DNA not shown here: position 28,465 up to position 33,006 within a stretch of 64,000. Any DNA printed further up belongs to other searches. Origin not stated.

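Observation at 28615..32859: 1414-aa protein combining class III nucleotide cyclase, degenerate cyclase, STAND-type NTPase and TPR array, directly upstream of the RiPP-like genes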

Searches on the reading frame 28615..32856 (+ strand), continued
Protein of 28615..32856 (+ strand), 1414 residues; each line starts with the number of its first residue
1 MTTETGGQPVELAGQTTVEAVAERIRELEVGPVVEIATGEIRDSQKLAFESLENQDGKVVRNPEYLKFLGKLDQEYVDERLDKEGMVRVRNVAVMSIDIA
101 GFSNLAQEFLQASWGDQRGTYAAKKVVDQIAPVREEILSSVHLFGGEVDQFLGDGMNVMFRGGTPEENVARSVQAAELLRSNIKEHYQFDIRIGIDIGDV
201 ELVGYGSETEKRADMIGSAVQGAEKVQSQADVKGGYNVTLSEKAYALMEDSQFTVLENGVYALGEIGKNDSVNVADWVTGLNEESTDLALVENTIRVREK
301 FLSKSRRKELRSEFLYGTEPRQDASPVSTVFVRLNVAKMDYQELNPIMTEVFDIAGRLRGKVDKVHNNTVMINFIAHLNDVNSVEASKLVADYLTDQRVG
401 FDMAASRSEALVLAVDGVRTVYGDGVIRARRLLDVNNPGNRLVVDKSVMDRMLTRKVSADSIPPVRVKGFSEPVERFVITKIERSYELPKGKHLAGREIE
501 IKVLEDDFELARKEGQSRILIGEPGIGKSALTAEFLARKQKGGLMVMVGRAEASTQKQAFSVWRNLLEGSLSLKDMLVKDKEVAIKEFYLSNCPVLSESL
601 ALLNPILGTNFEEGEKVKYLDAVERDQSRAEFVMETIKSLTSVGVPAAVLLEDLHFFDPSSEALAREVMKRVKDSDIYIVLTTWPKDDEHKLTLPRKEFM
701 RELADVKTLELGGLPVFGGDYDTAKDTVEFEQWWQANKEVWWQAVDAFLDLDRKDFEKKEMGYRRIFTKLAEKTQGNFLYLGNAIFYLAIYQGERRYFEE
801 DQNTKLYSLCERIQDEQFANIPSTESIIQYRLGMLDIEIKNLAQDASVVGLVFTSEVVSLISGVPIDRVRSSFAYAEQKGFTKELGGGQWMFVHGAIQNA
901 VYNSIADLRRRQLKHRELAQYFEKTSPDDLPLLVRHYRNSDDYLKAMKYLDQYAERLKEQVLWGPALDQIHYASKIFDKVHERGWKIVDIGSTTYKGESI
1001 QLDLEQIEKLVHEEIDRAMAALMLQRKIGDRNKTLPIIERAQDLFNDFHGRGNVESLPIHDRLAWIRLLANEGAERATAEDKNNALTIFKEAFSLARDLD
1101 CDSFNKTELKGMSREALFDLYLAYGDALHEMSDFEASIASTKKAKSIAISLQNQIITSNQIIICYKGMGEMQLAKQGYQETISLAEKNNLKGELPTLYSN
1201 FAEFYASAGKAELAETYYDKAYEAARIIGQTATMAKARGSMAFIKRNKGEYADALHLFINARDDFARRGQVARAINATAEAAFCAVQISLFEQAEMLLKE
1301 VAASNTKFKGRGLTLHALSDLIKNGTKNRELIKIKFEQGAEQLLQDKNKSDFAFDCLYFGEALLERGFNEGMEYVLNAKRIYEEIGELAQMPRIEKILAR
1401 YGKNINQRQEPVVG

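Call 13: find_homologous_proteins(query=window:28615-32856:+, max_evalue=0.00001)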
Query window:28615-32856:+ (1414 aa): 88 proteins with E <= 0.00001 among 8000 candidates.
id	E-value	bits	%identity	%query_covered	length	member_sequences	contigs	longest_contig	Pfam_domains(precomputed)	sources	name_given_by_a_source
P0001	0.0e+0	2228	100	71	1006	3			PF00211.26,PF13191.13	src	-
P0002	2.6e-230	786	40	79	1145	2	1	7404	PF17874.8,PF13424.13,PF13191.13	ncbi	-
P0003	3.8e-222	759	34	94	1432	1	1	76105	PF17874.8,PF13424.13,PF07719.24,PF13191.13,PF13374.13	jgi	jgi:class 3 adenylate cyclase/tetratricopeptide (TPR) repeat protein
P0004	3.7e-20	90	29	17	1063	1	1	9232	PF13424.13,PF00211.26,PF13181.13,PF13191.13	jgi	jgi:class 3 adenylate cyclase/tetratricopeptide (TPR) repeat protein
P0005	3.2e-16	76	32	10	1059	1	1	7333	PF13240.12,PF12773.14,PF13424.13,PF00211.26,PF13181.13,PF13191.13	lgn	-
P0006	8.7e-16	75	23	49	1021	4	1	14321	PF13240.12,PF17874.8,PF12773.14,PF00515.35,PF24463.2,PF13424.13,PF00211.26,PF13248.12,PF07719.24,PF13191.13,PF13374.13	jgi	jgi:class 3 adenylate cyclase/tetratricopeptide (TPR) repeat protein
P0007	3.6e-15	73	25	43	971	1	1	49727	PF13240.12,PF12773.14,PF13424.13,PF13176.13,PF00211.26,PF13248.12,PF13191.13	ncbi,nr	ncbi:MAG: AAA family ATPase [Candidatus Rokubacteria bacterium]|nr:AAA family ATPase [Candidatus Rok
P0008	6.7e-15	72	29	18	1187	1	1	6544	PF13240.12,PF17874.8,PF12773.14,PF24463.2,PF13424.13,PF00211.26,PF13248.12,PF13191.13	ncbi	-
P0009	1.1e-14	71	25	17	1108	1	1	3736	PF13240.12,PF17874.8,PF12773.14,PF24463.2,PF13424.13,PF00211.26,PF07719.24,PF13191.13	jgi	jgi:class 3 adenylate cyclase/tetratricopeptide (TPR) repeat protein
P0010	3.7e-14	70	24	37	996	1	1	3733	PF00211.26,PF13191.13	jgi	jgi:class 3 adenylate cyclase/tetratricopeptide (TPR) repeat protein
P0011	4.0e-14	70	25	20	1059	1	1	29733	PF17874.8,PF00515.35,PF13424.13,PF13176.13,PF00211.26,PF07719.24,PF13191.13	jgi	jgi:adenylate cyclase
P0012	1.8e-13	67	25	17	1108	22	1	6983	PF13240.12,PF17874.8,PF12773.14,PF24463.2,PF13424.13,PF00211.26,PF07719.24,PF13191.13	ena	-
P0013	1.9e-13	67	24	43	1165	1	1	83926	PF13240.12,PF17874.8,PF12773.14,PF00515.35,PF13424.13,PF00211.26,PF07719.24,PF13191.13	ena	-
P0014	3.4e-13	66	24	49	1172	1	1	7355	PF13240.12,PF24463.2,PF13176.13,PF13248.12,PF13191.13,PF13374.13,PF17874.8,PF12773.14,PF00515.35,PF13424.13,PF28559.1,PF00211.26,PF13181.13,PF07719.24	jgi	jgi:predicted ATPase/class 3 adenylate cyclase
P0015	4.9e-13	66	26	19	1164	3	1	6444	PF13240.12,PF17874.8,PF12773.14,PF00515.35,PF13424.13,PF13176.13,PF00211.26,PF13181.13,PF07719.24,PF13191.13,PF13374.13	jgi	jgi:class 3 adenylate cyclase/tetratricopeptide (TPR) repeat protein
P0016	6.7e-13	65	24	38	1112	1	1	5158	PF10602.16,PF13240.12,PF13176.13,PF13428.13,PF13191.13,PF13374.13,PF14559.13,PF17874.8,PF12773.14,PF00515.35,PF12895.14,PF13424.13,PF28559.1,PF21033.5,PF00211.26,PF13181.13,PF07719.24,PF13174.13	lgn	-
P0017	1.6e-12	64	24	22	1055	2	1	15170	PF13401.13,PF00211.26,PF13191.13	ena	-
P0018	1.7e-12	64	23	60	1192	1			PF17874.8,PF00515.35,PF13424.13,PF00211.26,PF13181.13,PF07719.24,PF13191.13,PF13374.13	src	-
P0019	1.8e-12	64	24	38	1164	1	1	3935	PF10602.16,PF13240.12,PF17874.8,PF12773.14,PF13424.13,PF13176.13,PF00211.26,PF13181.13,PF07719.24,PF13191.13,PF13374.13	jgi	jgi:class 3 adenylate cyclase/tetratricopeptide (TPR) repeat protein/ribosomal protein L40E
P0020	4.2e-12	63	27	14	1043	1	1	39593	PF13240.12,PF17874.8,PF12773.14,PF13424.13,PF00211.26,PF13248.12,PF13191.13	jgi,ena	-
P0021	4.5e-12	63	24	33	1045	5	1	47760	PF13424.13,PF13401.13,PF00211.26,PF13191.13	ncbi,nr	ncbi:MAG: AAA family ATPase [Alphaproteobacteria bacterium]|nr:AAA family ATPase [Alphaproteobacteri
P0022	5.7e-12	62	24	49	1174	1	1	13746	PF13240.12,PF24463.2,PF13401.13,PF13191.13,PF13374.13,PF07721.21,PF17874.8,PF12773.14,PF00515.35,PF13424.13,PF00211.26,PF13181.13,PF07719.24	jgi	jgi:class 3 adenylate cyclase/tetratricopeptide (TPR) repeat protein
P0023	6.5e-12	62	27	10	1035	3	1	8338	PF17874.8,PF13424.13,PF13401.13,PF00211.26,PF13181.13,PF07719.24,PF13191.13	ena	-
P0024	1.3e-11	61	29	20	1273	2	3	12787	PF13424.13,PF00211.26,PF13191.13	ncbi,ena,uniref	ncbi:unannotated protein [freshwater metagenome]|uniref:Unannotated protein n=1 Tax=freshwater metag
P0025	2.8e-11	60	23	38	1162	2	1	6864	PF10602.16,PF13240.12,PF13176.13,PF13191.13,PF13374.13,PF17874.8,PF12773.14,PF00515.35,PF13424.13,PF00211.26,PF13181.13,PF07719.24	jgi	jgi:class 3 adenylate cyclase/tetratricopeptide (TPR) repeat protein/ribosomal protein L40E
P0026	3.1e-11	60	28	11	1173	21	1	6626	PF13240.12,PF17874.8,PF12773.14,PF24463.2,PF13424.13,PF13176.13,PF00211.26,PF13248.12,PF07719.24,PF13191.13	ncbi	-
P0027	4.4e-11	59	23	16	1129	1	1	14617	PF07721.21,PF14559.13,PF00536.38,PF17874.8,PF13424.13,PF13401.13,PF00211.26,PF07647.25,PF07719.24,PF13191.13,PF13374.13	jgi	jgi:class 3 adenylate cyclase/tetratricopeptide (TPR) repeat protein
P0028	5.5e-11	59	25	25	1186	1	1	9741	PF13240.12,PF24463.2,PF13176.13,PF13248.12,PF13191.13,PF13374.13,PF17874.8,PF12773.14,PF00515.35,PF13424.13,PF00211.26,PF13181.13,PF07719.24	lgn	-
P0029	5.7e-11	59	23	44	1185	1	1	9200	PF17874.8,PF00515.35,PF13424.13,PF13176.13,PF00211.26,PF13191.13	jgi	jgi:class 3 adenylate cyclase/tetratricopeptide (TPR) repeat protein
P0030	5.7e-11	59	25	19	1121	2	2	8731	PF07721.21,PF17874.8,PF00515.35,PF13424.13,PF13401.13,PF00211.26,PF13181.13,PF07719.24,PF13191.13,PF13374.13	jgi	jgi:predicted ATPase/class 3 adenylate cyclase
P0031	9.4e-11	58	23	43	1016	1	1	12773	PF13240.12,PF12773.14,PF00515.35,PF13424.13,PF00211.26,PF13248.12,PF13191.13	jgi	jgi:class 3 adenylate cyclase/tetratricopeptide (TPR) repeat protein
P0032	1.2e-10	58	23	43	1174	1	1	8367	PF13240.12,PF24463.2,PF13176.13,PF13248.12,PF13191.13,PF13374.13,PF17874.8,PF12773.14,PF00515.35,PF13424.13,PF00211.26,PF07719.24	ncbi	-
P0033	1.6e-10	58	26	19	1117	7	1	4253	PF13240.12,PF24463.2,PF13176.13,PF13428.13,PF13191.13,PF14559.13,PF17874.8,PF12773.14,PF00515.35,PF13424.13,PF00211.26,PF13181.13,PF07719.24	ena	-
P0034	1.7e-10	58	30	8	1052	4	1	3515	PF17874.8,PF13424.13,PF00211.26,PF13181.13,PF07719.24,PF13191.13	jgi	jgi:tetratricopeptide (TPR) repeat protein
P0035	1.8e-10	57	24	34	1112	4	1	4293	PF17874.8,PF00515.35,PF13424.13,PF13176.13,PF13401.13,PF00211.26,PF13181.13,PF07719.24,PF13191.13,PF13374.13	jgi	jgi:class 3 adenylate cyclase/tetratricopeptide (TPR) repeat protein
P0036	2.0e-10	57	22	44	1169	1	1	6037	PF13240.12,PF24463.2,PF13176.13,PF13248.12,PF13191.13,PF17874.8,PF12773.14,PF00515.35,PF13424.13,PF28559.1,PF00211.26,PF13181.13,PF07719.24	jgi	-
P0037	2.6e-10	57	23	38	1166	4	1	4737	PF13240.12,PF17874.8,PF12773.14,PF00515.35,PF13424.13,PF13176.13,PF00211.26,PF13181.13,PF07719.24,PF13191.13,PF13374.13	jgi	-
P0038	3.1e-10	57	24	38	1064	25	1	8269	PF13424.13,PF00211.26,PF13191.13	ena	-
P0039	3.7e-10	56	26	19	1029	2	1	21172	PF00211.26,PF13191.13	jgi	jgi:class 3 adenylate cyclase/tetratricopeptide (TPR) repeat protein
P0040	9.6e-10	55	26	11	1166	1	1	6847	PF13240.12,PF17874.8,PF12773.14,PF13424.13,PF13176.13,PF00211.26,PF13181.13,PF07719.24,PF13191.13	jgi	jgi:class 3 adenylate cyclase/tetratricopeptide (TPR) repeat protein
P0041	1.4e-9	54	25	25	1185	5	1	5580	PF17874.8,PF00515.35,PF13424.13,PF13176.13,PF00211.26,PF13191.13,PF13374.13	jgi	jgi:class 3 adenylate cyclase/tetratricopeptide (TPR) repeat protein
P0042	2.7e-9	54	31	10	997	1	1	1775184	PF00211.26,PF13191.13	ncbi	-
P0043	3.2e-9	53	24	38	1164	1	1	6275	PF10602.16,PF13240.12,PF13176.13,PF13191.13,PF13374.13,PF17874.8,PF12773.14,PF00515.35,PF13424.13,PF00211.26,PF13181.13,PF07719.24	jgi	jgi:class 3 adenylate cyclase/tetratricopeptide (TPR) repeat protein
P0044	3.5e-9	53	26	19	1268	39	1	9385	PF17874.8,PF00515.35,PF13424.13,PF13401.13,PF00211.26,PF07719.24,PF13191.13,PF13374.13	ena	-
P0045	4.4e-9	53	24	13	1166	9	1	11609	PF13240.12,PF17874.8,PF12773.14,PF24463.2,PF13424.13,PF13176.13,PF00211.26,PF13248.12,PF07719.24,PF13191.13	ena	-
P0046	4.5e-9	53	24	33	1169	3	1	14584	PF13240.12,PF24463.2,PF13176.13,PF13248.12,PF13191.13,PF13374.13,PF17874.8,PF12773.14,PF00515.35,PF13424.13,PF28559.1,PF00211.26,PF13181.13,PF07719.24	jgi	jgi:class 3 adenylate cyclase/tetratricopeptide (TPR) repeat protein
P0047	6.2e-9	52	23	43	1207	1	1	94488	PF17874.8,PF13676.12,PF00211.26,PF13191.13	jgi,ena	-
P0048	6.5e-9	52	22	63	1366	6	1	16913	PF00211.26,PF13191.13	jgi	-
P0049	6.5e-9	52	26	16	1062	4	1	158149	PF13424.13,PF13401.13,PF00211.26,PF13191.13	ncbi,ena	-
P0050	6.7e-9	52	24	23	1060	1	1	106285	PF13424.13,PF13401.13,PF00211.26,PF13181.13,PF13191.13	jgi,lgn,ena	-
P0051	7.5e-9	52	28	13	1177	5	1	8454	PF13240.12,PF17874.8,PF12773.14,PF00515.35,PF24463.2,PF13424.13,PF00211.26,PF13248.12,PF07719.24,PF13191.13,PF13374.13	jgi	-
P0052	8.8e-9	52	26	12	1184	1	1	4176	PF10602.16,PF13240.12,PF17874.8,PF12773.14,PF13424.13,PF13176.13,PF00211.26,PF13248.12,PF13191.13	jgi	jgi:class 3 adenylate cyclase/tetratricopeptide (TPR) repeat protein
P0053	9.4e-9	52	25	19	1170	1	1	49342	PF13240.12,PF12773.14,PF13424.13,PF13176.13,PF13401.13,PF00211.26,PF13191.13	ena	-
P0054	1.1e-8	52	32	8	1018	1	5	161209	PF00211.26,PF13191.13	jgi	jgi:class 3 adenylate cyclase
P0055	1.2e-8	51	22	43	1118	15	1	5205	PF13424.13,PF00211.26,PF07719.24,PF13191.13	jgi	jgi:class 3 adenylate cyclase/tetratricopeptide (TPR) repeat protein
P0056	1.3e-8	51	40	5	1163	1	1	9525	PF13240.12,PF13176.13,PF13191.13,PF13374.13,PF17874.8,PF12773.14,PF00515.35,PF13424.13,PF28559.1,PF00211.26,PF13181.13,PF07719.24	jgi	jgi:class 3 adenylate cyclase/tetratricopeptide (TPR) repeat protein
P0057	1.3e-8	51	33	8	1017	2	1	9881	PF13240.12,PF12773.14,PF00211.26,PF13248.12,PF13191.13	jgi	jgi:class 3 adenylate cyclase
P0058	1.3e-8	51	24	22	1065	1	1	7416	PF13424.13,PF13401.13,PF00211.26,PF13181.13,PF13191.13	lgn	-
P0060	2.0e-8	51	28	11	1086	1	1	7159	PF13240.12,PF17874.8,PF13424.13,PF13401.13,PF00211.26,PF07719.24,PF13191.13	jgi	jgi:class 3 adenylate cyclase/tetratricopeptide (TPR) repeat protein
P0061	2.0e-8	51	26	16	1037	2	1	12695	PF13424.13,PF00211.26,PF13191.13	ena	-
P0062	4.3e-8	50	23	22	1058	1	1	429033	PF13424.13,PF13401.13,PF00211.26,PF13181.13,PF13191.13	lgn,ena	-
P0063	5.1e-8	49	23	43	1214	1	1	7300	PF07721.21,PF01582.26,PF17874.8,PF13424.13,PF13428.13,PF13676.12,PF00211.26,PF13181.13,PF07719.24,PF13191.13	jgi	jgi:class 3 adenylate cyclase/tetratricopeptide (TPR) repeat protein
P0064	8.4e-8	49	23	12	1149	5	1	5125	PF13240.12,PF17874.8,PF12773.14,PF24463.2,PF13424.13,PF13176.13,PF00211.26,PF13181.13,PF07719.24,PF13191.13,PF13374.13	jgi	jgi:class 3 adenylate cyclase/tetratricopeptide (TPR) repeat protein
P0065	1.3e-7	48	33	7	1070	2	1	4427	PF13424.13,PF00211.26,PF13191.13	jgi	-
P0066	1.4e-7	48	24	35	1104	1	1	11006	PF07721.21,PF13424.13,PF00211.26,PF07719.24,PF13191.13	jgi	jgi:class 3 adenylate cyclase/predicted ATPase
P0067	1.4e-7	48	35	9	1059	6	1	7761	PF13240.12,PF12773.14,PF24463.2,PF13424.13,PF13176.13,PF13432.13,PF00211.26,PF13248.12,PF07719.24,PF13191.13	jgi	jgi:class 3 adenylate cyclase/tetratricopeptide (TPR) repeat protein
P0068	1.6e-7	48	24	22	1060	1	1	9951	PF24463.2,PF13424.13,PF13401.13,PF00211.26,PF13191.13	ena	-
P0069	2.0e-7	47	23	22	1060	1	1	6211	PF13424.13,PF13401.13,PF00211.26,PF13191.13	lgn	-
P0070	2.1e-7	47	27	17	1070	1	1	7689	PF00211.26,PF13191.13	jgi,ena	-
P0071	3.4e-7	47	24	38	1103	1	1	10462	PF13240.12,PF12773.14,PF13424.13,PF13401.13,PF00211.26,PF13191.13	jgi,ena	jgi:class 3 adenylate cyclase/tetratricopeptide (TPR) repeat protein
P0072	3.6e-7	46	25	16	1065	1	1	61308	PF13424.13,PF13401.13,PF00211.26,PF13191.13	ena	-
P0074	8.8e-7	45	27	14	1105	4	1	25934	PF17874.8,PF13424.13,PF13401.13,PF00211.26,PF13191.13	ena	-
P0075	9.5e-7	45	23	38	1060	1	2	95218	PF13240.12,PF12773.14,PF00515.35,PF13424.13,PF13176.13,PF00211.26,PF13181.13,PF13191.13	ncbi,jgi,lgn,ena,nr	ncbi:MAG TPA: adenylate/guanylate cyclase domain-containing protein [Xanthobacteraceae bacterium]|nr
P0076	1.0e-6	45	35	8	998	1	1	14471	PF13240.12,PF24463.2,PF13401.13,PF00211.26,PF13191.13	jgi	jgi:class 3 adenylate cyclase/tetratricopeptide (TPR) repeat protein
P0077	1.1e-6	45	27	17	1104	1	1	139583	PF10602.16,PF00536.38,PF17874.8,PF13424.13,PF13401.13,PF00211.26,PF07647.25,PF13181.13,PF07719.24,PF13191.13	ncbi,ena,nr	ncbi:MAG: AAA family ATPase [Kiloniellales bacterium]|nr:AAA family ATPase [Kiloniellales bacterium]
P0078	1.3e-6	45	28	13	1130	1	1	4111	PF13240.12,PF00211.26,PF13191.13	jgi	-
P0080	1.7e-6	44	24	18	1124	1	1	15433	PF13401.13,PF00211.26,PF13191.13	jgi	jgi:class 3 adenylate cyclase/tetratricopeptide (TPR) repeat protein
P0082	1.9e-6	44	32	13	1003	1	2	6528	PF13240.12,PF24463.2,PF13401.13,PF00211.26,PF13191.13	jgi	jgi:class 3 adenylate cyclase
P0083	2.2e-6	44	23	18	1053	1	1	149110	PF07693.21,PF13424.13,PF13401.13,PF00211.26,PF13181.13,PF13191.13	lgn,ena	-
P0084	2.7e-6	44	23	38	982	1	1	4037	PF17874.8,PF00515.35,PF13424.13,PF13176.13,PF00211.26,PF07719.24,PF13191.13,PF13374.13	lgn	-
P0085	2.8e-6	44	22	44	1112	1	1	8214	PF13424.13,PF13401.13,PF00211.26,PF13191.13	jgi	jgi:predicted ATPase/class 3 adenylate cyclase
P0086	2.8e-6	44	22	43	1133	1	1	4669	PF00536.38,PF00211.26,PF07647.25,PF13191.13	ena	-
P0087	4.1e-6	43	27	19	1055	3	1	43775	PF13240.12,PF13414.13,PF17874.8,PF12773.14,PF00515.35,PF24463.2,PF00211.26,PF07719.24,PF13191.13,PF13374.13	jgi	jgi:class 3 adenylate cyclase/tetratricopeptide (TPR) repeat protein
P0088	7.7e-6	42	29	13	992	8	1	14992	PF13401.13,PF00211.26,PF13191.13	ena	-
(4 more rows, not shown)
